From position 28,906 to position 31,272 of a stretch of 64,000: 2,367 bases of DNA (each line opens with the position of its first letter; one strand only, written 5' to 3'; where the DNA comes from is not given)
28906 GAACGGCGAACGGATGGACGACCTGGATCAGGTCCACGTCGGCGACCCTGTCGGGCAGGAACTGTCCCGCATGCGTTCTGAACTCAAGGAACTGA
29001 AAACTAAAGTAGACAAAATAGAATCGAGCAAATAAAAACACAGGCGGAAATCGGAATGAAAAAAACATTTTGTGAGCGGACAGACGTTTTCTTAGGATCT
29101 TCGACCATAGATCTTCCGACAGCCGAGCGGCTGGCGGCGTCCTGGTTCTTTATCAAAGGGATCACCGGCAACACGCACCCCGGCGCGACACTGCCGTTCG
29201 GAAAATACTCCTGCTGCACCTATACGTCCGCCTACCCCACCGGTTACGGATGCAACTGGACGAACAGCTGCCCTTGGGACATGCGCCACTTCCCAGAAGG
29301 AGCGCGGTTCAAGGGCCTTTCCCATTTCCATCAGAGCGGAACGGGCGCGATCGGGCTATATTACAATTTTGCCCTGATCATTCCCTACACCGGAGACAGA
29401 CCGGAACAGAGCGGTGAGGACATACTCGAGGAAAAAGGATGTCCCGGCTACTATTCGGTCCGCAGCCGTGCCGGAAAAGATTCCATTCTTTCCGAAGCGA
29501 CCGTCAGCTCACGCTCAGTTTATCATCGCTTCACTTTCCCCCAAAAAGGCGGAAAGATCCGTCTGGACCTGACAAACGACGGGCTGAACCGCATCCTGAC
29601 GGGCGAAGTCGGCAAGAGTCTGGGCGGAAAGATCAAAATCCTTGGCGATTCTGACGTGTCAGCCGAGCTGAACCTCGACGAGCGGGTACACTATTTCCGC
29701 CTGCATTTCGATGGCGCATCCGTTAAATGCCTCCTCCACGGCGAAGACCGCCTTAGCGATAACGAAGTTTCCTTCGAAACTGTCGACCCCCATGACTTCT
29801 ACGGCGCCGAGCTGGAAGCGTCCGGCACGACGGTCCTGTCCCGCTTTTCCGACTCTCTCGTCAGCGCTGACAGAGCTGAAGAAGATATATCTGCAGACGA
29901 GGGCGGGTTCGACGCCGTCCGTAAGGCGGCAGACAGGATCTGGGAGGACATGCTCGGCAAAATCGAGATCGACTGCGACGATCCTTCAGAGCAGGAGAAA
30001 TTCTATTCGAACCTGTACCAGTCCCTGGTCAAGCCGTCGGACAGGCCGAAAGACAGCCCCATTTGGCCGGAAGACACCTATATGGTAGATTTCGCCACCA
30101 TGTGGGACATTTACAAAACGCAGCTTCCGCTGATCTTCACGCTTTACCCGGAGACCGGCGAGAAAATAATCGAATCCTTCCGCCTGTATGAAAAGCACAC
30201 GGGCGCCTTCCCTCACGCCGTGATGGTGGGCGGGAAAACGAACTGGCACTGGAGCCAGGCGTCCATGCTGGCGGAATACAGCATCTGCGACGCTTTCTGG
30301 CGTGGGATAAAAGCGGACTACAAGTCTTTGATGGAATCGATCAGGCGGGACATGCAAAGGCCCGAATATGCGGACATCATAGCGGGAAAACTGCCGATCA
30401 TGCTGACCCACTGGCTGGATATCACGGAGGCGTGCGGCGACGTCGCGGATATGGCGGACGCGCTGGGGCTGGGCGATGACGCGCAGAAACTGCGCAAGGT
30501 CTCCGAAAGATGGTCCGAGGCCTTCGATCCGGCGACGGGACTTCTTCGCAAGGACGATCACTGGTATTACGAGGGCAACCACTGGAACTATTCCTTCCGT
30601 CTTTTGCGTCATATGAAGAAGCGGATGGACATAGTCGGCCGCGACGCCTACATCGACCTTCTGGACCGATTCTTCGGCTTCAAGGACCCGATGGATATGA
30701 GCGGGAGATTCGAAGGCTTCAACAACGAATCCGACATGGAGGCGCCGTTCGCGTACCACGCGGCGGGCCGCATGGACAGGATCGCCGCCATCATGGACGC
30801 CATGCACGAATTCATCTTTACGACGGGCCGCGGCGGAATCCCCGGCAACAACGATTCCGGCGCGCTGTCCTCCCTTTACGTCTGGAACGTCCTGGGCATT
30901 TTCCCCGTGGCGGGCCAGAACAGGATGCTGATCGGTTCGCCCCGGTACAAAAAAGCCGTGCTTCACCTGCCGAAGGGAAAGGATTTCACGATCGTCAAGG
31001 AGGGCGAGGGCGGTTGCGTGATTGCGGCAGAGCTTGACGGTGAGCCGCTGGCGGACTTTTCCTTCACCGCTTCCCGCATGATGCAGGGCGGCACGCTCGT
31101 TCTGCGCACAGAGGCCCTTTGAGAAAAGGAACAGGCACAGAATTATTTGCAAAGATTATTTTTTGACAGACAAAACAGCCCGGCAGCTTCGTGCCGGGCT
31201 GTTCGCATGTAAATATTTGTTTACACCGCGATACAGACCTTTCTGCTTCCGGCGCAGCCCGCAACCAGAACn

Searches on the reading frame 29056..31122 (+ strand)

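Call 65: search_protein_families(library=pfam, proteins=[window:29056-31122:+], max_evalue=0.00001)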
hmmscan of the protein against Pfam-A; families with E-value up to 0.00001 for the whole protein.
window:29056-31122:+ (688 aa): 2 families
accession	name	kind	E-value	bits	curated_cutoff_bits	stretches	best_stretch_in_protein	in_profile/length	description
PF07971.18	Glyco_hydro_92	-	3.6e-65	221.2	24.6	1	277-684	9-461/464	Glycosyl hydrolase family 92 catalytic domain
PF17678.7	Glyco_hydro_92N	-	3.4e-17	63.5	34.5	1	37-221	11-191/236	Glycosyl hydrolase family 92 N-terminal domain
